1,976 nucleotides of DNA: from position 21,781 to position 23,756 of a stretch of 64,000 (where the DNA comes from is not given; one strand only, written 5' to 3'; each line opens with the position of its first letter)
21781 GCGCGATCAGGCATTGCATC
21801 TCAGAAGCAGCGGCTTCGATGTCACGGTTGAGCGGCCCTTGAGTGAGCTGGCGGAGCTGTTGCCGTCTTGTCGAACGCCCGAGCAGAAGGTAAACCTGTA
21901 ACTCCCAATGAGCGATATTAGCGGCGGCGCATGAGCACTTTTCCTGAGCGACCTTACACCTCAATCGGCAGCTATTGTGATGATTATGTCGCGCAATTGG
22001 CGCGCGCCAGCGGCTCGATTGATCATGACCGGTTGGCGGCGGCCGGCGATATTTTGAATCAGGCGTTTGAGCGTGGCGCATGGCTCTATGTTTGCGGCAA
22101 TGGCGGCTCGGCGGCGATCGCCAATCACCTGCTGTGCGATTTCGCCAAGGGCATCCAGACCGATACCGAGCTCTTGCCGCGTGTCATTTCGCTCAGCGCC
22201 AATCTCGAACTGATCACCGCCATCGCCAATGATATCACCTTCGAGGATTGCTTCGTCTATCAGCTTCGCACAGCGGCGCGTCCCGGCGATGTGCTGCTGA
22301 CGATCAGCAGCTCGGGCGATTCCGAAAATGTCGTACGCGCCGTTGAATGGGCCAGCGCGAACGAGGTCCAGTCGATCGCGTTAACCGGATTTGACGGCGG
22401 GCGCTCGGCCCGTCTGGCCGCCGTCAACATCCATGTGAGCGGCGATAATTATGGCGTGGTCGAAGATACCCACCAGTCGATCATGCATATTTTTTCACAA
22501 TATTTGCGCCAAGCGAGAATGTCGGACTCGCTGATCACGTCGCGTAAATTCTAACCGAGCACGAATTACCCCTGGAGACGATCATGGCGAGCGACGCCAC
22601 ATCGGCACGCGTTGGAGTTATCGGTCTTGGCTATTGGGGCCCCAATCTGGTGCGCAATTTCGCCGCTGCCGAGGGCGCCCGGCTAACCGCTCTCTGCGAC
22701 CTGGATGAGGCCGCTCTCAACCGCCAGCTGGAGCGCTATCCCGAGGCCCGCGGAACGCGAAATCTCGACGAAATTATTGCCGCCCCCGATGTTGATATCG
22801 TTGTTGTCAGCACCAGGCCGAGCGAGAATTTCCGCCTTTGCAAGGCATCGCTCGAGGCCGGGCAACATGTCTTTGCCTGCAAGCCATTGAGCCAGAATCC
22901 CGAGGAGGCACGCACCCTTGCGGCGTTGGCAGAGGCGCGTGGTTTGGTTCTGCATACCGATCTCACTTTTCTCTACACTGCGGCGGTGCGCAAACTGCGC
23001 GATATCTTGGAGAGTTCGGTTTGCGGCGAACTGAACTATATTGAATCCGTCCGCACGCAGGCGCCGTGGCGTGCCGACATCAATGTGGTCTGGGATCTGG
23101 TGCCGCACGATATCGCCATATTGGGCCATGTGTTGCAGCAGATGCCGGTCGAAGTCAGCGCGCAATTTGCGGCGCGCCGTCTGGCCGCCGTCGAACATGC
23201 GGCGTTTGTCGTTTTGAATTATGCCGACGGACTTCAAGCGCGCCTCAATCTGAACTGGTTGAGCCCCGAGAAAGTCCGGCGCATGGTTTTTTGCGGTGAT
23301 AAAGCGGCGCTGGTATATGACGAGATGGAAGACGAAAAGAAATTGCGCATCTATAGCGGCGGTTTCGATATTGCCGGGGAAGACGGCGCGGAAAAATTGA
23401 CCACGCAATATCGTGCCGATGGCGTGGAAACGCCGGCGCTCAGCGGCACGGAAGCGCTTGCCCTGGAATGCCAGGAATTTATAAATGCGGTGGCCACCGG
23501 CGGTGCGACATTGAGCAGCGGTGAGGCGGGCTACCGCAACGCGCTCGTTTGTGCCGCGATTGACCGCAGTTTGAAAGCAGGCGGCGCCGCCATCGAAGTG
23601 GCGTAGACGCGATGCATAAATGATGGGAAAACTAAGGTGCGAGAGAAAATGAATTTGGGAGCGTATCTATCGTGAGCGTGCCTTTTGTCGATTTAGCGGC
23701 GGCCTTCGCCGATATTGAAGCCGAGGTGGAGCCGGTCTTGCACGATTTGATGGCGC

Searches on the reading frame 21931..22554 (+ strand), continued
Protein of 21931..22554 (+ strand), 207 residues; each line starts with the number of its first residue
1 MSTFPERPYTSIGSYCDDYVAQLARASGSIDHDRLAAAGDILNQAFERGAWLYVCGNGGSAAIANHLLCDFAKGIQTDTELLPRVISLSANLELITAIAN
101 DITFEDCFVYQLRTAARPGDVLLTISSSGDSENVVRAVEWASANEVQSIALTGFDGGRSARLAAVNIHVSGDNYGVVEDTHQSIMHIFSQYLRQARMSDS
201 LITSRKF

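Call 81: find_encoding_contigs(protein=P0341, flank=8000, max_places=1)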
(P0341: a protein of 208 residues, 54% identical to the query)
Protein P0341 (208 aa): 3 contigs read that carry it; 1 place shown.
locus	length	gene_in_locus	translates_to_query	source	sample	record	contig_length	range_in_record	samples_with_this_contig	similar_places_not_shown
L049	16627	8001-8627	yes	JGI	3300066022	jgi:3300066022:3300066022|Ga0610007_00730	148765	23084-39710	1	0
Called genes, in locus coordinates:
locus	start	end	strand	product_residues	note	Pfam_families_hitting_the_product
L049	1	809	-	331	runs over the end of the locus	PF00953:Glycos_transf_4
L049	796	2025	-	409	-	PF04932:Wzy_C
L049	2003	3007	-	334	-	PF01073:3Beta_HSD, PF01370:Epimerase, PF02719:Polysacc_synt_2, PF04321:RmlD_sub_bind, PF05368:NmrA (faint), PF16363:GDP_Man_Dehyd, PF07993:NAD_binding_4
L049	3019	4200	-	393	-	PF00483:NTP_transferase, PF12804:NTP_transf_3 (weak), PF00702:Hydrolase (weak), PF08645:PNK3P, PF13419:HAD_2 (weak), PF13242:Hydrolase_like (weak)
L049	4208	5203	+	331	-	-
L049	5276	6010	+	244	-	PF03706:LPG_synthase_TM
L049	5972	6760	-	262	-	PF00535:Glycos_transf_2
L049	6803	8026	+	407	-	PF13439:Glyco_transf_4 (weak), PF00534:Glycos_transf_1 (weak), PF13692:Glyco_trans_1_4 (weak), PF26337:Gtf3_C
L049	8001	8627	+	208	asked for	PF13580:SIS_2, PF01380:SIS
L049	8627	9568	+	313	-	PF01408:GFO_IDH_MocA (weak)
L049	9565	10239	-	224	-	PF02348:CTP_transf_3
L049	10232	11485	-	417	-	-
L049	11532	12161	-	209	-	PF00117:GATase, PF07685:GATase_3 (weak), PF01174:SNO (weak)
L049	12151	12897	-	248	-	PF00977:His_biosynth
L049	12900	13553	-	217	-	PF02350:Epimerase_2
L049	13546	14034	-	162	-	PF02350:Epimerase_2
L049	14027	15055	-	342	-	PF03102:NeuB, PF08666:SAF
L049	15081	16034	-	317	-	PF01408:GFO_IDH_MocA (weak)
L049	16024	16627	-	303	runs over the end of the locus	PF02779:Transket_pyr, PF02780:Transketolase_C (weak)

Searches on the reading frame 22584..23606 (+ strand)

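Call 3: search_protein_families(library=pfam, proteins=[window:22584-23606:+])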
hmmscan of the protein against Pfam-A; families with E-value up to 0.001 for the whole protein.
window:22584-23606:+ (340 aa): 4 families
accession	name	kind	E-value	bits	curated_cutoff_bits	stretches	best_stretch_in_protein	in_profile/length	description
PF01408.29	GFO_IDH_MocA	-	6.7e-20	72.4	24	1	9-125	2-118/120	Oxidoreductase family, NAD-binding Rossmann fold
PF22725.1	GFO_IDH_MocA_C3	-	9.7e-13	48.6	27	1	135-243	1-123/124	GFO/IDH/MocA C-terminal domain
PF02894.22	GFO_IDH_MocA_C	-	1.8e-06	28.4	22.9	1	168-333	42-213/218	Oxidoreductase family, C-terminal alpha/beta domain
PF03447.22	NAD_binding_3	-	0.00045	21.3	24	1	14-121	1-111/116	Homoserine dehydrogenase, NAD binding domain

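Call 4: search_protein_families(library=ncbifam, proteins=[window:22584-23606:+])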
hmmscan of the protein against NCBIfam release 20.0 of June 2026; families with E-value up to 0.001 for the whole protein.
window:22584-23606:+ (340 aa): 10 families
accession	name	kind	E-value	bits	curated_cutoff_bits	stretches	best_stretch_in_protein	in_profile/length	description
NF040723.1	UDP-GlcNAcDh_Arch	equivalog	8.5e-31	107.6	450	1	9-253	2-245/302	UDP-N-acetylglucosamine 3-dehydrogenase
TIGR04380.1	myo_inos_iolG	equivalog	9.1e-18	64.2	355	1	9-333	3-326/330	inositol 2-dehydrogenase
NF008607.0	PRK11579.1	subfamily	8.3e-15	54.6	330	1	8-213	5-218/346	oxidoreductase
NF052479.1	LevoglcsnDh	equivalog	6.1e-13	48.2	650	1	35-165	39-168/386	levoglucosan dehydrogenase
NF052679.1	InsChiInosDhIolG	equivalog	2.6e-12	46.4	540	1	9-204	4-205/343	bifunctional inositol 2-dehydrogenase/D-chiro-inositol 1-dehydrogenase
NF007574.0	PRK10206.1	equivalog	4.4e-12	45.7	352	1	48-155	44-151/345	oxidoreductase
NF058561.1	BT_2158_fam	equivalog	1.3e-11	43.8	750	1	5-163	31-190/487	glycoside 3-dehydrogenase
NF058563.1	BT_2159_fam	equivalog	1.3e-09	37.6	650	1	9-153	2-146/350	disaccharide 3-dehydrogenase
NF041392.1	XylDh_Gfo6_Halo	equivalog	2.3e-07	29.9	350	1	7-159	16-172/350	D-xylose 1-dehydrogenase Gfo6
NF003992.0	PRK05472.2-1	equivalog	0.00023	20.4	226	1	7-93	98-184/249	redox-sensing transcriptional repressor Rex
